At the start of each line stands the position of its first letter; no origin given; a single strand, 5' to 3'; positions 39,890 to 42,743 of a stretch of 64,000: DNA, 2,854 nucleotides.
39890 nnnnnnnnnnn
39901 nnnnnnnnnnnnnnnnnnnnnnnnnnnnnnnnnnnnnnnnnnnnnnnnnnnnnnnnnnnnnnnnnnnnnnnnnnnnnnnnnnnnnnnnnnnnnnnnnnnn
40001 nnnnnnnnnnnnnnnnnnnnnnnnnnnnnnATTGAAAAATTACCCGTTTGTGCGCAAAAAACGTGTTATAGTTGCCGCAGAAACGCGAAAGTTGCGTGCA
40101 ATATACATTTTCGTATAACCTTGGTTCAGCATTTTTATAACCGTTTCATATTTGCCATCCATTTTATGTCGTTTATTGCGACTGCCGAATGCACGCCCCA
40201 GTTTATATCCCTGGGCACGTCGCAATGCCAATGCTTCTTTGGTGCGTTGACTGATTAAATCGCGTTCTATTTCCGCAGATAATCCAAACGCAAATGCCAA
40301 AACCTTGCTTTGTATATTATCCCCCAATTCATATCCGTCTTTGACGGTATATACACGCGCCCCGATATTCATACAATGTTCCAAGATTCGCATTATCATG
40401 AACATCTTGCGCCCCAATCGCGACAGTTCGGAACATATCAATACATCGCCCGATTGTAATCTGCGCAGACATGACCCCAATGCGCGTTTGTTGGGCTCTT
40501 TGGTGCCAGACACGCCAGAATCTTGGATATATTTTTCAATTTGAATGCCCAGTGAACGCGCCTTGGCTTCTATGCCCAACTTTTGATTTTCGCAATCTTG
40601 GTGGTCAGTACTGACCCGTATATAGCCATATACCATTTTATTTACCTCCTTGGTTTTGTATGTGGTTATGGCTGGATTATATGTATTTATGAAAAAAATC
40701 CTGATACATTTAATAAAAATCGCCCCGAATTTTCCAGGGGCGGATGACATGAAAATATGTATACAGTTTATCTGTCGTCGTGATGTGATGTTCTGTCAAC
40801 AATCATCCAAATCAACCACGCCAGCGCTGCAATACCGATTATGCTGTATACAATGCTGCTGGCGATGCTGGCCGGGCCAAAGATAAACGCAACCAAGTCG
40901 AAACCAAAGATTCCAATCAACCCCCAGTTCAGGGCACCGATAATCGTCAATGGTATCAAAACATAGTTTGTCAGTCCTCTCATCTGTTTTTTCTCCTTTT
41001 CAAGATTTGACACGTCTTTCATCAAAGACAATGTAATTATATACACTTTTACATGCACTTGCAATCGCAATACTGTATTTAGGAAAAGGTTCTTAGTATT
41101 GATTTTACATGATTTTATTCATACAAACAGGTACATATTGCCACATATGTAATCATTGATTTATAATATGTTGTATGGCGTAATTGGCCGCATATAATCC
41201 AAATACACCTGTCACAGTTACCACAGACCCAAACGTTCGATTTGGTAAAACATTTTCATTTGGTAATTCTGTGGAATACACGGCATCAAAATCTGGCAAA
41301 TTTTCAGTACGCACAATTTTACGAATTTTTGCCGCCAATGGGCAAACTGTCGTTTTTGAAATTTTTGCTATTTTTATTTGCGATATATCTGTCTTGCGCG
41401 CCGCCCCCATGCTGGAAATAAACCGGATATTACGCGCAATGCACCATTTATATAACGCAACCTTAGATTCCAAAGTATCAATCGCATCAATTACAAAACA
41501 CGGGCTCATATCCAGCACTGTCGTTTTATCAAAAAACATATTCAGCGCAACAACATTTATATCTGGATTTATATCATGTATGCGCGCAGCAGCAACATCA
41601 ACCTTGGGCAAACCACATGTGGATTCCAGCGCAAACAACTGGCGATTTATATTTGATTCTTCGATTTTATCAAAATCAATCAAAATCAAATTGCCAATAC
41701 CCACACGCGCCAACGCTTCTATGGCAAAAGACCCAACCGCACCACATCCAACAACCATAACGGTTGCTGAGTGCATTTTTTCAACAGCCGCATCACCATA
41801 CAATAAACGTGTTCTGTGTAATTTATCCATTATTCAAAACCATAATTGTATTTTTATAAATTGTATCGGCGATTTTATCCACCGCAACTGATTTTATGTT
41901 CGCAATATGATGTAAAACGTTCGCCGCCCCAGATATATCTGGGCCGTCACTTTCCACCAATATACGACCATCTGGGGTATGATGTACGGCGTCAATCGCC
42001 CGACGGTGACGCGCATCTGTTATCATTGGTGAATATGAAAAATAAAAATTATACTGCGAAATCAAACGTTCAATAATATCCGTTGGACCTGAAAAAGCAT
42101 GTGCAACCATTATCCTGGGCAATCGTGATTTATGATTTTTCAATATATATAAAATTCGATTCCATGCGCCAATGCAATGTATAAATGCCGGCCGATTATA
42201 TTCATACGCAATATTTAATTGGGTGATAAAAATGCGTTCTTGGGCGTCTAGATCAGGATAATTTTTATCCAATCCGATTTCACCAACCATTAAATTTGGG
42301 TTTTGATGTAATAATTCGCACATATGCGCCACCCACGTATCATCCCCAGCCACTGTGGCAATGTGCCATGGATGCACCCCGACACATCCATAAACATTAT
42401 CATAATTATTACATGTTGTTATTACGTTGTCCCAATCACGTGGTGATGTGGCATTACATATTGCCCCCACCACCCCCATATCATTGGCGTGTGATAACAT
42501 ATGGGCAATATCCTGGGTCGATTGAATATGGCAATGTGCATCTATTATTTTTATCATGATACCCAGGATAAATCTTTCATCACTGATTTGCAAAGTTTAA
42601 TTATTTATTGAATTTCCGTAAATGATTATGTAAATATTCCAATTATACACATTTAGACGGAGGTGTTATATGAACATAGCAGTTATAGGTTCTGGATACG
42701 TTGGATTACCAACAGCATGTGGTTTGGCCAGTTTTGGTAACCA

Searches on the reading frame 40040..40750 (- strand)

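Call 44: search_protein_families(library=pfam, proteins=[window:40040-40750:-], max_evalue=0.001)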
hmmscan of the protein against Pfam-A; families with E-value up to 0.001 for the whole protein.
window:40040-40750:- (236 aa): 3 families
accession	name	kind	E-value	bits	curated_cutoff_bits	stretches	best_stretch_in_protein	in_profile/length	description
PF00239.26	Resolvase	-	7.7e-34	117.3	23.3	1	40-182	1-144/145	Resolvase, N terminal domain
PF02796.21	HTH_7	-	9.4e-06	26.1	23.8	1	198-234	9-44/45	Helix-turn-helix domain of resolvase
PF01371.25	Trp_repressor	-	4e-05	24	27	1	189-232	27-70/88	Trp repressor protein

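Call 65: search_protein_families(library=ncbifam, proteins=[window:40040-40750:-], max_evalue=0.01)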
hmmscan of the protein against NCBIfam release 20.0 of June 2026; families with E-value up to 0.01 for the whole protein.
window:40040-40750:- (236 aa): 6 families
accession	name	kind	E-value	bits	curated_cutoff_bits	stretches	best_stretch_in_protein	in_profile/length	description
NF009949.0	PRK13413.1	equivalog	5.6e-76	254.8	272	1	39-235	1-196/203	master DNA invertase Mpi family serine-type recombinase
NF047344.1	SCCmet_CcrA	equivalog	5.3e-09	35.7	700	1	40-182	4-147/442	cassette chromosome recombinase CcrA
NF041201.1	recomb_XisF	equivalog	2.2e-06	26.9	375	1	41-220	2-183/465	fdxN element excision recombinase XisF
NF033518.0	transpos_IS607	equivalog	0.00061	19.4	110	1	29-120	45-138/187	IS607 family transposase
NF047343.1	SCCmet_CcrB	equivalog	0.0024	16.6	900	1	37-187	6-161/542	cassette chromosome recombinase CcrB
NF040595.1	HTH_Cbp1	equivalog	0.0027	17.6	140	0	194-235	44-86/135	CRISPR DNA repeat-binding protein Cbp1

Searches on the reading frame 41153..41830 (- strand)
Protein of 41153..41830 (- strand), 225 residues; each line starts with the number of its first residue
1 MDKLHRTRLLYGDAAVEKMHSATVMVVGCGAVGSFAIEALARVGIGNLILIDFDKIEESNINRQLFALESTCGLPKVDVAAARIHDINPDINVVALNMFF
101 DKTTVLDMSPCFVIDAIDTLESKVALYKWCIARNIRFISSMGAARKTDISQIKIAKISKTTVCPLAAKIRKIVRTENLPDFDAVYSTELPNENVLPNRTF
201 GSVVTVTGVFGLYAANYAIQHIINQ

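Call 44: search_protein_families(library=pfam, proteins=[window:41153-41830:-], max_evalue=0.001)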
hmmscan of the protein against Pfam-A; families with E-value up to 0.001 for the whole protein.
window:41153-41830:- (225 aa): 1 family
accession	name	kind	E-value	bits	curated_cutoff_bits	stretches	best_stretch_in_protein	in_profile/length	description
PF00899.27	ThiF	-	3.6e-41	141.3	28.1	1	10-223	9-203/238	ThiF family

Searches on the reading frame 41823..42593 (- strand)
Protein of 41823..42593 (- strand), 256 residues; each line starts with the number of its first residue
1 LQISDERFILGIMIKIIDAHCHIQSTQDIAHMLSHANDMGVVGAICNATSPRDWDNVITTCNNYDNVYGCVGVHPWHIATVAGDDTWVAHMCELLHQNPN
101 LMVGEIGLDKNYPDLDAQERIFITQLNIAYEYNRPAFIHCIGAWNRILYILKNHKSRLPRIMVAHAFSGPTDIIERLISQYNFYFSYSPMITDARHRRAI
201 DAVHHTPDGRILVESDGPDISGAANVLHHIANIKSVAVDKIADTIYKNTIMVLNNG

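Call 44: search_protein_families(library=pfam, proteins=[window:41823-42593:-], max_evalue=0.001)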
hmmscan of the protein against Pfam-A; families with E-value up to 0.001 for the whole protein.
window:41823-42593:- (256 aa): 1 family
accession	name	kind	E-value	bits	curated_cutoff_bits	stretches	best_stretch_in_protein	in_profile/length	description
PF01026.27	TatD_DNase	-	3.3e-47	161.4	27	1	17-253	1-252/253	TatD related DNase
